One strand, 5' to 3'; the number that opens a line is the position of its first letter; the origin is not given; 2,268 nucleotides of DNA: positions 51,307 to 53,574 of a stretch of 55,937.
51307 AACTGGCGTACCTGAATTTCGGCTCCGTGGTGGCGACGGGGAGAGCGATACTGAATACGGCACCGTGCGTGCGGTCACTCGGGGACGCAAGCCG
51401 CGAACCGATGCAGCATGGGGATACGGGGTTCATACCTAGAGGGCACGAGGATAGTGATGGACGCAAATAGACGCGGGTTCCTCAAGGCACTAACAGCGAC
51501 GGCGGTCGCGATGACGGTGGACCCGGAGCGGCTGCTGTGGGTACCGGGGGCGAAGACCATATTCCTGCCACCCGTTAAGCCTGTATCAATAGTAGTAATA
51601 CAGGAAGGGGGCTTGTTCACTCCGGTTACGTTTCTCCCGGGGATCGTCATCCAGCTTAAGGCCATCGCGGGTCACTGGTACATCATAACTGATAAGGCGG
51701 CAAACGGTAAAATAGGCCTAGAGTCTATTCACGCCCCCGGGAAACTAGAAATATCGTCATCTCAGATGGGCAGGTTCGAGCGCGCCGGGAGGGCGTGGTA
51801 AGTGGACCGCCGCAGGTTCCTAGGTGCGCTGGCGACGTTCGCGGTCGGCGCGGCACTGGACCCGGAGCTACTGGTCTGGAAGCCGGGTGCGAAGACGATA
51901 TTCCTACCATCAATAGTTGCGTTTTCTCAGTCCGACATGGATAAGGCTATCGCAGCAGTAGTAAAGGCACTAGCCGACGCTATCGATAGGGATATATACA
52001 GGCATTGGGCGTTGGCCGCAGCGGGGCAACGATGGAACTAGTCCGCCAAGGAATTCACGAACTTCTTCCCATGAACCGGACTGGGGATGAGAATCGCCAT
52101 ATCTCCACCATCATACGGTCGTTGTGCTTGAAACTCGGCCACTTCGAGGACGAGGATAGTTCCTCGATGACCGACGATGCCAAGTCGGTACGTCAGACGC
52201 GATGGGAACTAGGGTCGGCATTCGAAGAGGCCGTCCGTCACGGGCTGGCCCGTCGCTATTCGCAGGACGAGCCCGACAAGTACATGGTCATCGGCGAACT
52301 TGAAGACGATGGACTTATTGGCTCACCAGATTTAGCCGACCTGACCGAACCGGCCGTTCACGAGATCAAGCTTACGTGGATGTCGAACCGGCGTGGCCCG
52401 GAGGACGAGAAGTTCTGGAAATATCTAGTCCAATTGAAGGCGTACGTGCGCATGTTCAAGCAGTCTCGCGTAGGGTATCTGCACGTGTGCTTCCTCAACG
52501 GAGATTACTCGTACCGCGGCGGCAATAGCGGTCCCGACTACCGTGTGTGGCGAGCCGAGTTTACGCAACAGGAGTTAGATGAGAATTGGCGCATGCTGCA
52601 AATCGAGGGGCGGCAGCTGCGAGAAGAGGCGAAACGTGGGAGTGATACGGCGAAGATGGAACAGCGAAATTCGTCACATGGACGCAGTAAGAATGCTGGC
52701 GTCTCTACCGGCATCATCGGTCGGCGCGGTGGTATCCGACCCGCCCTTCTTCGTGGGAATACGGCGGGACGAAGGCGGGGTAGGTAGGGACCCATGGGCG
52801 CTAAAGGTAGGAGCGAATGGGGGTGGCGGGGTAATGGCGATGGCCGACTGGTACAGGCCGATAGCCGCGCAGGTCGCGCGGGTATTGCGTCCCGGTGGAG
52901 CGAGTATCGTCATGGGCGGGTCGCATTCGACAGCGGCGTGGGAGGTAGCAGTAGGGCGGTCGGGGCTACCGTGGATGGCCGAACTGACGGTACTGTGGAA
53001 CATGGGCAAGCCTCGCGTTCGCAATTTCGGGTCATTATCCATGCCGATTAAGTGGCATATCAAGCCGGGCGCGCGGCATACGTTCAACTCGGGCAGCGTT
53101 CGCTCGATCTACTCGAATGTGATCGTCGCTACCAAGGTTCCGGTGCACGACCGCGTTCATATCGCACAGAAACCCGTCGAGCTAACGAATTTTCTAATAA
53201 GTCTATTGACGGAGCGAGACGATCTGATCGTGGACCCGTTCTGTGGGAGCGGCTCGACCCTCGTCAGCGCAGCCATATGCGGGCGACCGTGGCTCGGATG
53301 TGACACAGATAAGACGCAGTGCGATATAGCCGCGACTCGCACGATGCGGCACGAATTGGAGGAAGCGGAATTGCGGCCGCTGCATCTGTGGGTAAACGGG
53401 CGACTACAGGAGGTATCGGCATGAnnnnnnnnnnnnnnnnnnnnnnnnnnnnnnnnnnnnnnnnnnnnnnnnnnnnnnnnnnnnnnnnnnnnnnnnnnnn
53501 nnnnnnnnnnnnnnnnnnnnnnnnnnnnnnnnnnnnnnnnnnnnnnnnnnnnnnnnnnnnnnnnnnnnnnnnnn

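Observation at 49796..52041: Three early mini-proteins with twin-arginine (Tat) signals; one carries a diverged copy of the coat C-terminus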

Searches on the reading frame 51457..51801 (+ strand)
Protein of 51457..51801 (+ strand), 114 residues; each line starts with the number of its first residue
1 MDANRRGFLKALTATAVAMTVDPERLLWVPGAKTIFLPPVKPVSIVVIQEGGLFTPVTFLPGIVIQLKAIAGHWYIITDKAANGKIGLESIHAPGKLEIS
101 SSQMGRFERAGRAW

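Call 6: search_protein_families(library=pfam, proteins=[window:51457-51801:+], max_evalue=0.1)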
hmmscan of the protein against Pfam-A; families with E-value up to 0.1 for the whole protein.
window:51457-51801:+ (114 aa): 1 family
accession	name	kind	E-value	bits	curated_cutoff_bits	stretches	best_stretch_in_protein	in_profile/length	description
PF10518.14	TAT_signal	-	0.0035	17.7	22.7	1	4-20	3-19/21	TAT (twin-arginine translocation) pathway signal sequence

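Call 7: search_protein_families(library=phrogs, proteins=[window:51457-51801:+], max_evalue=0.1)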
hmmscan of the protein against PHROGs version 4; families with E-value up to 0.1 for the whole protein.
window:51457-51801:+ (114 aa): 0 families

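Call 11: find_homologous_proteins(query=window:51457-51801:+, max_evalue=0.1)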
Query window:51457-51801:+ (114 aa): 18 proteins with E <= 0.1 among 88 candidates.
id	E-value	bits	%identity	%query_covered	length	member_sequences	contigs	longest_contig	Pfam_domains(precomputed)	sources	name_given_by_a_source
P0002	1.3e-68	246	100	100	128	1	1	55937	-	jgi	jgi:hypothetical protein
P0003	6.7e-9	53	71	36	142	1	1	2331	-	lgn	-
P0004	1.9e-8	52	70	38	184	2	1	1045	-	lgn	-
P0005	5.7e-8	50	70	35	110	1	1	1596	-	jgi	jgi:hypothetical protein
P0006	5.2e-7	47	68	33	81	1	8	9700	-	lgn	-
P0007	2.9e-6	45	66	36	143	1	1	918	-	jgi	jgi:hypothetical protein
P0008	3.8e-6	45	52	46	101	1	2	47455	-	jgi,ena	jgi:hypothetical protein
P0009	4.5e-6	44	57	41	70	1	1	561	-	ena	-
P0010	6.0e-6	44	71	31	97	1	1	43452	-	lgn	-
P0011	7.8e-5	40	62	33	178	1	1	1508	-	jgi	-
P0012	2.5e-4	39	54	35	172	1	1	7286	-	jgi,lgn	jgi:hypothetical protein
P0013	2.6e-4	39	58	39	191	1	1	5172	-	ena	-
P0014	3.4e-4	38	64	33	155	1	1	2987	-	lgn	-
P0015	3.5e-4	38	56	37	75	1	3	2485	-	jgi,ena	-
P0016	5.9e-4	38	62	31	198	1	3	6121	-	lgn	-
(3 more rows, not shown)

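Call 14: find_encoding_contigs(protein=P0008, flank=10000, max_places=2)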
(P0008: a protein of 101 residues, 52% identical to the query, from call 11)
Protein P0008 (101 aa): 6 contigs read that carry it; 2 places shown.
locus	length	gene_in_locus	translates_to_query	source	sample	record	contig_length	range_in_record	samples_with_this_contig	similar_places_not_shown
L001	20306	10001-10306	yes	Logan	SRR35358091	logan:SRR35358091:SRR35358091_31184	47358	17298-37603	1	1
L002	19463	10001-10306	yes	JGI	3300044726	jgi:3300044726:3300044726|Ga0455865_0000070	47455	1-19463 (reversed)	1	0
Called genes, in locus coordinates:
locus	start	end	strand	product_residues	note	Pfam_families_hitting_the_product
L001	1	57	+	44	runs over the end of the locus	-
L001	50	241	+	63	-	-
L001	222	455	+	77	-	-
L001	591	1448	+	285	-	PF12705:PDDEXK_1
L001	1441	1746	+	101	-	-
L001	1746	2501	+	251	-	PF13479:AAA_24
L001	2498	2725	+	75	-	-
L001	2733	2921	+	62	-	PF28077:THIVI_2564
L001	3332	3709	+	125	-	-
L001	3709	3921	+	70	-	PF24729:Acb2_Tad1_hairpin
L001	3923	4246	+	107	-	-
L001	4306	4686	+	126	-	-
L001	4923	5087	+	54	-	-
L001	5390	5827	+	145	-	-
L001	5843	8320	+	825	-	PF03167:UDG, PF01612:DNA_pol_A_exo1 (faint), PF00476:DNA_pol_A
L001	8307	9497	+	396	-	PF13148:DUF3987 (weak)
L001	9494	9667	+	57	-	-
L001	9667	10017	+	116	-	-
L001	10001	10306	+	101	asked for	-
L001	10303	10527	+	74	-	PF00313:CSD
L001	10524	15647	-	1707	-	-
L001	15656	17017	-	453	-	-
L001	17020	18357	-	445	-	-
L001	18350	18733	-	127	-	-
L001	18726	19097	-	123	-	-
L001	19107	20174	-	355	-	-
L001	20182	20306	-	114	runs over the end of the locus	-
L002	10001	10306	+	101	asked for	-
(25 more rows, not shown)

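Call 15: find_encoding_contigs(protein=P0010, flank=10000, max_places=2)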
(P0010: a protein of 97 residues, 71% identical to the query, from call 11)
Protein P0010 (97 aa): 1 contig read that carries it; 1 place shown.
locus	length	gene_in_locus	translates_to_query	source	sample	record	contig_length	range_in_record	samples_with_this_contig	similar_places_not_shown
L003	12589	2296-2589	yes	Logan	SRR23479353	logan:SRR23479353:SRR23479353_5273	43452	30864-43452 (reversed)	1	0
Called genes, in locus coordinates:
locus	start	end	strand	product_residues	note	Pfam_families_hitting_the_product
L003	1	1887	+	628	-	?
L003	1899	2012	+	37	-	-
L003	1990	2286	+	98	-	-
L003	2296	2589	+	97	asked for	-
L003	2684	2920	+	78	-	-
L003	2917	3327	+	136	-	PF04883:HK97-gp10_like (weak)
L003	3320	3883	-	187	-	-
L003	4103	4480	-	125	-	-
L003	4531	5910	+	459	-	-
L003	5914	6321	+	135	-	-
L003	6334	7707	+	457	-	PF25209:Phage_capsid_4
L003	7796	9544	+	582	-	-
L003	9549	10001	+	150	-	-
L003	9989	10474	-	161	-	PF13392:HNH_3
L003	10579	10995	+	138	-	-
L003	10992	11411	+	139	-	-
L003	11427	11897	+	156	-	-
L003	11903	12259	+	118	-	-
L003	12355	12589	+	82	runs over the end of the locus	-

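Call 23: find_encoding_contigs(protein=P0013, flank=6000, max_places=2)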
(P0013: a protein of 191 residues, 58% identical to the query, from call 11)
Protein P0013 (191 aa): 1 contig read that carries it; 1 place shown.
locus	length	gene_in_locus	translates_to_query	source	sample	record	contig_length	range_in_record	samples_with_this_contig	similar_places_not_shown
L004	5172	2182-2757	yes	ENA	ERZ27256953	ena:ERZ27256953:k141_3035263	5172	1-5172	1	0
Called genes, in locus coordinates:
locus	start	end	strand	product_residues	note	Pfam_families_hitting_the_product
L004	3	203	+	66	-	?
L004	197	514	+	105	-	-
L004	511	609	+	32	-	-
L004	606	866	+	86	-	-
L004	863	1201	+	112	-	-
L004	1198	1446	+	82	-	-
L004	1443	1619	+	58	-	-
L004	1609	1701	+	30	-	-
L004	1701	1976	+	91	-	-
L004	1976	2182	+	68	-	-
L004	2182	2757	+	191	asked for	-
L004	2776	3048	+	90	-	-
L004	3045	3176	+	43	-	-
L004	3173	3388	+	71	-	-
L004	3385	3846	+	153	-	-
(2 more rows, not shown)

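Call 24: find_encoding_contigs(protein=P0003, flank=6000, max_places=2)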
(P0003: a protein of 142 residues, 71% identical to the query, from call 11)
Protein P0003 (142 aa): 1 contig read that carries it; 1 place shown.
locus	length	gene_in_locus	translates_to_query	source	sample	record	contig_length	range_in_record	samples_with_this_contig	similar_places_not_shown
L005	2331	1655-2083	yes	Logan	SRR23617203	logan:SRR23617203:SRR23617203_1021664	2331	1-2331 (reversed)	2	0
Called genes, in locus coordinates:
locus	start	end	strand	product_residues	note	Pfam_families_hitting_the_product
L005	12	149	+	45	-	-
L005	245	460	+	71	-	-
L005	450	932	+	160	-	-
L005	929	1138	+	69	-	-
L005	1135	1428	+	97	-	-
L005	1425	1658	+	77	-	-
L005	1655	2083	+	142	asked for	-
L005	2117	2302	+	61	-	-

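Call 32: search_protein_families(library=pfam, alignment_id=A3, max_evalue=0.01)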
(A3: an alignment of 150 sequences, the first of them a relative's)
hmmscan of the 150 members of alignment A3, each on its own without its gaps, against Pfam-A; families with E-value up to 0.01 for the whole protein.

A. member 1, P0003 (142 aa): 1 family
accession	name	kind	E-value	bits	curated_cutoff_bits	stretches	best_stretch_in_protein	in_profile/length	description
PF11651.14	P22_CoatProtein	-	0.01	15.1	24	0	44-99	254-311/423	P22 coat protein - gene protein 5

B. families by the number of members that match (of 150 scanned): 7 families
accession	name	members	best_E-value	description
PF10518.14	TAT_signal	32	9.4e-05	TAT (twin-arginine translocation) pathway signal sequence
PF11651.14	P22_CoatProtein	2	0.0002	P22 coat protein - gene protein 5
PF25209.1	Phage_capsid_4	1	0.00042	Phage capsid protein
PF18029.7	Glyoxalase_6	1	0.00061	Glyoxalase-like domain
PF19719.4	DUF6213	1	0.0072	Family of unknown function (DUF6213)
PF20911.3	GP7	1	0.0073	Major capsid protein GP7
PF17236.8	SU10_MCP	1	0.0092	SU10 major capsid protein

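Call 33: search_protein_families(library=phrogs, alignment_id=A3, max_evalue=0.01)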
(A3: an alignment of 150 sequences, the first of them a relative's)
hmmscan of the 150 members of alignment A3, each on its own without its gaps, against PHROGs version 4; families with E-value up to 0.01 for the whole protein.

A. member 1, P0003 (142 aa): 0 families

B. families by the number of members that match (of 150 scanned): 3 families
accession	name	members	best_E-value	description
phrog_283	-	15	1.4e-06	major head protein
phrog_979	-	1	0.00077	terminase large subunit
phrog_4523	-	1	0.0036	major head and protease protein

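Call 65: predict_structure(alignment_id=A4)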
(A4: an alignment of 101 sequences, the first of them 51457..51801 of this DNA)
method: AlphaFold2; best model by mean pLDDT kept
length: 114 residues; sequences in the alignment: 101
mean_pLDDT: 63.9   pTM: 0.26
mean pLDDT of the five models: 63.9, 63.5, 63.3, 62.5, 60.4
residues with pLDDT >= 90: 6; 70-90: 25; 50-70: 77; < 50: 6
segments of 3 or more residues with pLDDT < 50: 112-114
pLDDT, mean of each block of 10 residues (from residue 1): 84 83 68 72 69 55 57 59 55 51 57 46
secondary structure, 60 per line:
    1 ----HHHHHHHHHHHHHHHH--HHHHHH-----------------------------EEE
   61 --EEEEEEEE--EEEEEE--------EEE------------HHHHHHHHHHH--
elements in order: H5-20 H23-28 E58-60 E63-70 E73-78 E87-89 H102-112

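Call 76: search_protein_families(library=ncbifam, proteins=[window:51457-51801:+, P0006, P0004, P0013, P0010], max_evalue=0.1)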
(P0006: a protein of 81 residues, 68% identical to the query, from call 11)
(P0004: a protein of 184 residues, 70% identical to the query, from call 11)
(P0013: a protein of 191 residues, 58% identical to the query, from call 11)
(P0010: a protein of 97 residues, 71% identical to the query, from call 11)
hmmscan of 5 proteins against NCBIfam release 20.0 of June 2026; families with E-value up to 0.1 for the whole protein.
window:51457-51801:+ (114 aa): 1 family
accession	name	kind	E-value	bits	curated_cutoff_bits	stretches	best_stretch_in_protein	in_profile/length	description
TIGR01409.1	TAT_signal_seq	domain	9.6e-05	22.6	16.7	1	4-21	2-19/29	twin-arginine translocation signal domain-containing protein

P0006 (81 aa): 2 families
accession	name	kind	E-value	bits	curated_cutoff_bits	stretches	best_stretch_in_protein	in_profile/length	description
NF033394.1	capsid_maj_Podo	equivalog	0.0041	16.4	80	1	45-64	153-172/311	phage major capsid protein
TIGR01409.1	TAT_signal_seq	domain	0.01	16.2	16.7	1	2-19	2-19/29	twin-arginine translocation signal domain-containing protein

P0004 (184 aa): 1 family
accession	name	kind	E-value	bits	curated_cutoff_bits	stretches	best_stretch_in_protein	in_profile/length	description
TIGR01409.1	TAT_signal_seq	domain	0.00018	21.7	16.7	1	2-19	2-19/29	twin-arginine translocation signal domain-containing protein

P0013 (191 aa): 1 family
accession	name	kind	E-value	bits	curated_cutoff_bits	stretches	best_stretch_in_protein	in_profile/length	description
TIGR01409.1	TAT_signal_seq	domain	0.00098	19.4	16.7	1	2-23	2-21/29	twin-arginine translocation signal domain-containing protein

P0010 (97 aa): 2 families
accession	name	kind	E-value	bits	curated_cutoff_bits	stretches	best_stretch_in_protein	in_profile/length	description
NF045541.1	scaf_prot_MCP2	exception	0.00048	18.8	525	1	51-83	425-457/634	prohead protease/major capsid protein fusion protein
TIGR01409.1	TAT_signal_seq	domain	0.0055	17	16.7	1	2-20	1-19/29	twin-arginine translocation signal domain-containing protein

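Call 81: search_protein_families(library=padloc, proteins=[window:51457-51801:+, P0004, P0016], max_evalue=0.01)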
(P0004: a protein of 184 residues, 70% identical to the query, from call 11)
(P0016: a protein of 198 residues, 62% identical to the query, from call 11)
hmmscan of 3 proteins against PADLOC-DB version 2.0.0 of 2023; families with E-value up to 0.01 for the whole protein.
window:51457-51801:+ (114 aa): 0 families

P0004 (184 aa): 0 families

P0016 (198 aa): 0 families

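Call 85: search_protein_families(library=pfam, proteins=[L003:6334-7707:+], max_evalue=0.001)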
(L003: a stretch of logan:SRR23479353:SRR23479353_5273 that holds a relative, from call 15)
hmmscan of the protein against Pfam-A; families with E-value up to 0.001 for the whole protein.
L003:6334-7707:+ (457 aa): 1 family
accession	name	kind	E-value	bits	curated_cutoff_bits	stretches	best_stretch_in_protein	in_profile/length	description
PF25209.1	Phage_capsid_4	-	5.4e-18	66.6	27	1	115-413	10-237/262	Phage capsid protein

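Call 91: search_protein_families(library=phrogs, proteins=[L001:19107-20174:-], max_evalue=0.001)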
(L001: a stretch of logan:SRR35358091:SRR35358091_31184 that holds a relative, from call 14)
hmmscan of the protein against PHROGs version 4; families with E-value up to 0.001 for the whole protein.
L001:19107-20174:- (355 aa): 1 family
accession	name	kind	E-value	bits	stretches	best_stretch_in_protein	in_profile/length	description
phrog_1325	-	unknown function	0.00037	21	1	31-87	52-104/334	-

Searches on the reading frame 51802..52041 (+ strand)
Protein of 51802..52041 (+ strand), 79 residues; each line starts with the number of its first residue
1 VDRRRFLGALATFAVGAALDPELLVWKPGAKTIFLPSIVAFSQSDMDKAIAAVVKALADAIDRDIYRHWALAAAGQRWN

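Call 6: search_protein_families(library=pfam, proteins=[window:51802-52041:+], max_evalue=0.1)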
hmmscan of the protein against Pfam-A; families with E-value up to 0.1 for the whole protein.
window:51802-52041:+ (79 aa): 0 families

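Call 7: search_protein_families(library=phrogs, proteins=[window:51802-52041:+], max_evalue=0.1)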
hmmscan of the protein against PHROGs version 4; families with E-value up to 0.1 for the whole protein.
window:51802-52041:+ (79 aa): 0 families

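Call 76: search_protein_families(library=ncbifam, proteins=[window:51802-52041:+], max_evalue=0.1)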
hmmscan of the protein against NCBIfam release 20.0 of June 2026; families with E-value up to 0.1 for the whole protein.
window:51802-52041:+ (79 aa): 1 family
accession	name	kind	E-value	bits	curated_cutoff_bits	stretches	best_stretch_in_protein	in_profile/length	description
TIGR01409.1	TAT_signal_seq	domain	0.085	13.3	16.7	1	2-19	2-19/29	twin-arginine translocation signal domain-containing protein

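Call 81: search_protein_families(library=padloc, proteins=[window:51802-52041:+], max_evalue=0.01)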
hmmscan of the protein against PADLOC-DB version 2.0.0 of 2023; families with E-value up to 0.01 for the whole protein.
window:51802-52041:+ (79 aa): 0 families

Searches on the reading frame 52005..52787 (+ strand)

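Call 6: search_protein_families(library=pfam, proteins=[window:52005-52787:+], max_evalue=0.1)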
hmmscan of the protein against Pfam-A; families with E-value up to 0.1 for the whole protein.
window:52005-52787:+ (260 aa): 0 families

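Call 7: search_protein_families(library=phrogs, proteins=[window:52005-52787:+], max_evalue=0.1)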
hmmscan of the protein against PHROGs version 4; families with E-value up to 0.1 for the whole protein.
window:52005-52787:+ (260 aa): 1 family
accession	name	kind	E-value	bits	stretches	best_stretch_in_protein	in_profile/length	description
phrog_1706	-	DNA, RNA and nucleotide metabolism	0.0075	16.8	1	59-190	76-202/293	CRISPR/Cas system associated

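Call 81: search_protein_families(library=padloc, proteins=[window:52005-52787:+], max_evalue=0.01)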
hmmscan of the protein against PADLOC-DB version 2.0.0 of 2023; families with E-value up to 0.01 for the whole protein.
window:52005-52787:+ (260 aa): 1 family
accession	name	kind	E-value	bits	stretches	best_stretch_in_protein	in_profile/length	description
PDLC01250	Cas4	-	0.00038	18.8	1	66-167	30-119/168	"CAS-I,CAS-II,CAS-III,CAS-IV,CAS-V,CAS-VI; acquisition_associated"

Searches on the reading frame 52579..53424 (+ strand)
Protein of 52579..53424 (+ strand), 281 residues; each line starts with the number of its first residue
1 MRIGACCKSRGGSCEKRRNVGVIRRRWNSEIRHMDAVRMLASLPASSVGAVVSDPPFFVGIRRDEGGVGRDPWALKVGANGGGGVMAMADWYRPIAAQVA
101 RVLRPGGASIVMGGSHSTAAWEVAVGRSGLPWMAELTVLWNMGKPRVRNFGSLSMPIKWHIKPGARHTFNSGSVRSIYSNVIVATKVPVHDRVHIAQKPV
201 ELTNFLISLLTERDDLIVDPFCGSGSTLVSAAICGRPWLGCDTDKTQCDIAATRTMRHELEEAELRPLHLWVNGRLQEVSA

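Call 26: search_protein_families(library=phrogs, proteins=[window:52579-53424:+], max_evalue=0.001)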
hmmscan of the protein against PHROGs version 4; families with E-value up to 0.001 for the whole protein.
window:52579-53424:+ (281 aa): 9 families
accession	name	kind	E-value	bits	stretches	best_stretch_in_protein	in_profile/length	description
phrog_67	-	other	2.3e-34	120.5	1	28-266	123-354/743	DNA methyltransferase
phrog_498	-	other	1.6e-17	64.3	1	46-261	221-426/633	DNA methyltransferase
phrog_3008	-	other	1.6e-13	51.5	1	192-260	148-216/244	DNA methyltransferase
phrog_18293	-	other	9.2e-12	46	1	178-260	30-112/119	methyltransferase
phrog_23148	-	unknown function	2.2e-10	41.8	1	188-255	79-146/165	-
phrog_23085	-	unknown function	1.9e-09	38.3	1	191-262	41-112/138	-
phrog_6025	-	other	2.8e-06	28.1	1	28-124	11-94/192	DNA methyltransferase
phrog_18146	-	other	3.8e-06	27.1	1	200-263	55-119/452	DNA methyltransferase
phrog_6952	-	other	1.9e-05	25.6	1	174-246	94-166/181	DNA methyltransferase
